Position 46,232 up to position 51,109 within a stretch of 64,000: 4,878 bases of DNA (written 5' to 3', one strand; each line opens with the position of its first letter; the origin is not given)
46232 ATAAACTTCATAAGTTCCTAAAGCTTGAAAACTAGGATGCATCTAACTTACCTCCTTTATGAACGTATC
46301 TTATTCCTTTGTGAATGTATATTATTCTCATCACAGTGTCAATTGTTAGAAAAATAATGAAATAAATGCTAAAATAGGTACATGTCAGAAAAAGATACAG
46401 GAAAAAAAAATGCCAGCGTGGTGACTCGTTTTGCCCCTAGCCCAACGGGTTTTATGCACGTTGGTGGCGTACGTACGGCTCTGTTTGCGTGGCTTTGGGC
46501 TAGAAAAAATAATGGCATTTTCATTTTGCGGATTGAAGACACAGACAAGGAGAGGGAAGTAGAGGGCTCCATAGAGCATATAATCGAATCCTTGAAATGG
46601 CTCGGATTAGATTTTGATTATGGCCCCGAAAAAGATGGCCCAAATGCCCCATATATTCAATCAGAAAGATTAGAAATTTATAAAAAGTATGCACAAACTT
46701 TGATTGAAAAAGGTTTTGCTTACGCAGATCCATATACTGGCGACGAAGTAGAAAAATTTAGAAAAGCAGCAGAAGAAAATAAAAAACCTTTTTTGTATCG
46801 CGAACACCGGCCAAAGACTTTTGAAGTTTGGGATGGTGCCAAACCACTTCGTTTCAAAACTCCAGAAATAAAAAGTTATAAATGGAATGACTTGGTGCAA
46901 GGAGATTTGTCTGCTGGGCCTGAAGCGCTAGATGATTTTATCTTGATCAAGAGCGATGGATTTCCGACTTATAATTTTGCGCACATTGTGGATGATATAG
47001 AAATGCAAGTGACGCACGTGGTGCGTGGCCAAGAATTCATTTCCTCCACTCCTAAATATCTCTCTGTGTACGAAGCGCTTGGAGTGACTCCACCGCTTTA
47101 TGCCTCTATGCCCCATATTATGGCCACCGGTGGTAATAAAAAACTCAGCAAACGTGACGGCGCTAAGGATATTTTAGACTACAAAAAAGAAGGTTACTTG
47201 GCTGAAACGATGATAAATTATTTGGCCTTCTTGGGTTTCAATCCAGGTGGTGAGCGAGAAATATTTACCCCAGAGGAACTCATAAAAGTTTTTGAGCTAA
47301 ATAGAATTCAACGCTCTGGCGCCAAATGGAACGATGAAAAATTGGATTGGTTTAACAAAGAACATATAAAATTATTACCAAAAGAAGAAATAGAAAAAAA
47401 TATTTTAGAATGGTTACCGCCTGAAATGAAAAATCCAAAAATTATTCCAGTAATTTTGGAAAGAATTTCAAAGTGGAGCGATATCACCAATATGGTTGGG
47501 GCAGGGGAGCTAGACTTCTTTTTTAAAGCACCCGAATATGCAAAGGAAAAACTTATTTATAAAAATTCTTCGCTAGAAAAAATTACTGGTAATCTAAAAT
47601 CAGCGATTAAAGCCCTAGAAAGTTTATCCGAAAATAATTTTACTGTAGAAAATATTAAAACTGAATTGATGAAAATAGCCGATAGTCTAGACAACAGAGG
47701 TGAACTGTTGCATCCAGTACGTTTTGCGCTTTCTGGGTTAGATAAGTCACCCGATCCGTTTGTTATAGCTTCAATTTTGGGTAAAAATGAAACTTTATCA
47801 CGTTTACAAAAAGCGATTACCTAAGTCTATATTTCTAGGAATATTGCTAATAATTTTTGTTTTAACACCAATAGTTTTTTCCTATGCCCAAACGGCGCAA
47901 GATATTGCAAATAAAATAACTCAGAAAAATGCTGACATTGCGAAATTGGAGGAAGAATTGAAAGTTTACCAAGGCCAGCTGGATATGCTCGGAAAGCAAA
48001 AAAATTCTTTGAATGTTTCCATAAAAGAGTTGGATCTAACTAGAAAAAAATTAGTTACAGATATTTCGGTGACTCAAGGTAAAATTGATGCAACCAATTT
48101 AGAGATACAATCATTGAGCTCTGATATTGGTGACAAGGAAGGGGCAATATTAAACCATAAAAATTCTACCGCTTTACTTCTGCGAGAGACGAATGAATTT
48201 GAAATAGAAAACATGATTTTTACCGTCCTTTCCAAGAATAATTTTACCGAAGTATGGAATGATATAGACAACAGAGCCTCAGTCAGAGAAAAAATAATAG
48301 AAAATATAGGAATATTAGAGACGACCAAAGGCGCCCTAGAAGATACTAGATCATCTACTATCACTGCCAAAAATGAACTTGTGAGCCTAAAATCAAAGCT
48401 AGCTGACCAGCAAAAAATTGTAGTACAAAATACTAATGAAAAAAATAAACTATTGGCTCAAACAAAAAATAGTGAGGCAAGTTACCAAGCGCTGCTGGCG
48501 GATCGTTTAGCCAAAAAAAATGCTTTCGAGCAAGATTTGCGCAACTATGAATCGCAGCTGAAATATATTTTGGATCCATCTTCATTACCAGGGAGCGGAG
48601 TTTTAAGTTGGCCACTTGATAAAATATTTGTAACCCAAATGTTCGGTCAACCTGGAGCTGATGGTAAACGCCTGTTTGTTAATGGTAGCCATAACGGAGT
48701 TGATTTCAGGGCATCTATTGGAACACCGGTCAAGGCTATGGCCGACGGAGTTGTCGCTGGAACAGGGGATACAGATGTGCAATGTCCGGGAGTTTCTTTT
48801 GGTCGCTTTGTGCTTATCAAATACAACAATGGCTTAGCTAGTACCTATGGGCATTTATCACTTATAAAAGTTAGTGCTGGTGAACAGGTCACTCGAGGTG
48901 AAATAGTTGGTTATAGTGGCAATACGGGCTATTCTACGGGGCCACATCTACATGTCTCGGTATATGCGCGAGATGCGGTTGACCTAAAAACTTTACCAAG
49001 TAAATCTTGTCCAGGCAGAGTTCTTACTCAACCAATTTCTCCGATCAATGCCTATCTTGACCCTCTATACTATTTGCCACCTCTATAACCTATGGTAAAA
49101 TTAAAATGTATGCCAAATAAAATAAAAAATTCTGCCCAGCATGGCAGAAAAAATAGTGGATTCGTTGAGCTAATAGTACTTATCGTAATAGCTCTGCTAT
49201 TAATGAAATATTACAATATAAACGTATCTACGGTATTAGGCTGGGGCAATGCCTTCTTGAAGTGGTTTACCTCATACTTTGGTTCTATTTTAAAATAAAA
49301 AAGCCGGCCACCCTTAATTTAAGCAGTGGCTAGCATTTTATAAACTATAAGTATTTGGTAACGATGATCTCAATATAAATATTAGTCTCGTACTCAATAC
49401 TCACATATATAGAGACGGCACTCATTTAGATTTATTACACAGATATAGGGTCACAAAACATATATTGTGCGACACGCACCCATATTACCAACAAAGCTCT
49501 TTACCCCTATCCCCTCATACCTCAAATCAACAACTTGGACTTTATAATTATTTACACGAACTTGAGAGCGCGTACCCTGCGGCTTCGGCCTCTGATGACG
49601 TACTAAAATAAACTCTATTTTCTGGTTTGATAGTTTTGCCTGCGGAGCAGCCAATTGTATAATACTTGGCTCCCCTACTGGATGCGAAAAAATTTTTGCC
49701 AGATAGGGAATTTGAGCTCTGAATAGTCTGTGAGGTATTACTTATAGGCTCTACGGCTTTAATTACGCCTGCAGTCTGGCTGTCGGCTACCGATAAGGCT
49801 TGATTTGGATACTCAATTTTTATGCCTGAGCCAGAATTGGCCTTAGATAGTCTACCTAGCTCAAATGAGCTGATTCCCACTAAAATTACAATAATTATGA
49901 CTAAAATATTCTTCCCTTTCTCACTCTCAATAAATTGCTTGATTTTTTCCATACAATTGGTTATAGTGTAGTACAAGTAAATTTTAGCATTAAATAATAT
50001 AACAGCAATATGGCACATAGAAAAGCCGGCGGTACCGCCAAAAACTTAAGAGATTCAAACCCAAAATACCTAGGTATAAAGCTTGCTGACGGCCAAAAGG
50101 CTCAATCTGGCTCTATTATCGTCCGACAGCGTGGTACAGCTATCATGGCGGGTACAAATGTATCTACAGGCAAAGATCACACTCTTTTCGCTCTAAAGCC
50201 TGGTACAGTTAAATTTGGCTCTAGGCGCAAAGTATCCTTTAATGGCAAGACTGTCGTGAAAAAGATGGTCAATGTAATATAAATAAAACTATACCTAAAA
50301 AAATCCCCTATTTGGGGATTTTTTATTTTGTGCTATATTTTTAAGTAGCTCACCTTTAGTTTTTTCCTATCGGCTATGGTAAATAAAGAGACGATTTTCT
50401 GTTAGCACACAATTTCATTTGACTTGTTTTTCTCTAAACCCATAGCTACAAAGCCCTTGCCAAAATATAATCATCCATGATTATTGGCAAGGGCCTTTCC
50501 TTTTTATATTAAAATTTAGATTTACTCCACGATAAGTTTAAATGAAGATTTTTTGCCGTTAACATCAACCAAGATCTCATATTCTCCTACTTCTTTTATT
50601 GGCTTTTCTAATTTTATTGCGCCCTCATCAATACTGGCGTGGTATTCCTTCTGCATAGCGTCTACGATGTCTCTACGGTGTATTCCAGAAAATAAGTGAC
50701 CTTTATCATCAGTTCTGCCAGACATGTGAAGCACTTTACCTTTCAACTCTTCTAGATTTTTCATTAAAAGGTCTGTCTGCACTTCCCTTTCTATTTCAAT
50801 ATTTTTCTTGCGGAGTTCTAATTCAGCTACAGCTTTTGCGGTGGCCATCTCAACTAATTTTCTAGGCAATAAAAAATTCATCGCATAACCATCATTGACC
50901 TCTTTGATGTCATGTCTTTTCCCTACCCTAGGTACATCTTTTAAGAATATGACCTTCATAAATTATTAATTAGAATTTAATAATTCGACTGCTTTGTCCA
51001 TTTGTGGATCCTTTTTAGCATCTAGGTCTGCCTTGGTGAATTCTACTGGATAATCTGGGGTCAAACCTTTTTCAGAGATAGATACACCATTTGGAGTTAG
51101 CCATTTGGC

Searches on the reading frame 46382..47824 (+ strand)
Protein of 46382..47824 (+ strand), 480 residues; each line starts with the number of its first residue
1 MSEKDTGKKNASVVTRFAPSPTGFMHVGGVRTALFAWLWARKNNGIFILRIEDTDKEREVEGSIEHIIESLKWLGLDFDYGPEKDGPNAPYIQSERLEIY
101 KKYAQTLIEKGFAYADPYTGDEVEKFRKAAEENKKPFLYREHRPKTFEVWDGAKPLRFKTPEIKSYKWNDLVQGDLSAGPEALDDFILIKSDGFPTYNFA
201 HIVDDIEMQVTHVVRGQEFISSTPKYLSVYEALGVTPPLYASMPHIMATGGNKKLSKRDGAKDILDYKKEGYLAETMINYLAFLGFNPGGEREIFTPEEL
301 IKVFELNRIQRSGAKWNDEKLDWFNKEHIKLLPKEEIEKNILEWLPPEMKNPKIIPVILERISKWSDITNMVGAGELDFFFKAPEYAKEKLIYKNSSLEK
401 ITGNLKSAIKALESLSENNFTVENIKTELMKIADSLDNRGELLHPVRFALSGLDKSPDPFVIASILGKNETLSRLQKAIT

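Call 71: search_protein_families(library=pfam, proteins=[window:46382-47824:+], max_evalue=0.0001)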
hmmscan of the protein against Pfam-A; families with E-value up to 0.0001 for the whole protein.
window:46382-47824:+ (480 aa): 2 families
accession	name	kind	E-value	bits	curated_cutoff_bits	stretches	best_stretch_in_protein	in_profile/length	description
PF00749.27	tRNA-synt_1c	-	7.9e-91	304.7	23.4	1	13-323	2-314/314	tRNA synthetases class I (E and Q), catalytic domain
PF19269.4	Anticodon_2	-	1.9e-19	70.9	23.6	1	352-479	17-141/141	Anticodon binding domain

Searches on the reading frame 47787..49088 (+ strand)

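Call 71: search_protein_families(library=pfam, proteins=[window:47787-49088:+], max_evalue=0.0001)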
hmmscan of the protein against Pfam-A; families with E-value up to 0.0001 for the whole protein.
window:47787-49088:+ (433 aa): 1 family
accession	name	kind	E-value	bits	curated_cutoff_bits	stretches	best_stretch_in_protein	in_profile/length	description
PF01551.29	Peptidase_M23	-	7.3e-26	90.6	28.7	1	301-395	2-90/96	Peptidase family M23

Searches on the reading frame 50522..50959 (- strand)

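Call 71: search_protein_families(library=pfam, proteins=[window:50522-50959:-], max_evalue=0.0001)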
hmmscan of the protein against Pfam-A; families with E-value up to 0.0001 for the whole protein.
window:50522-50959:- (145 aa): 2 families
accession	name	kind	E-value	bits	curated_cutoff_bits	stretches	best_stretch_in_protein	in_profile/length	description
PF01281.25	Ribosomal_L9_N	-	3.7e-18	65.3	20.7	1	1-47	1-47/47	Ribosomal protein L9, N-terminal domain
PF03948.19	Ribosomal_L9_C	-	2.2e-12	47.7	23.2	1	70-134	8-73/86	Ribosomal protein L9, C-terminal domain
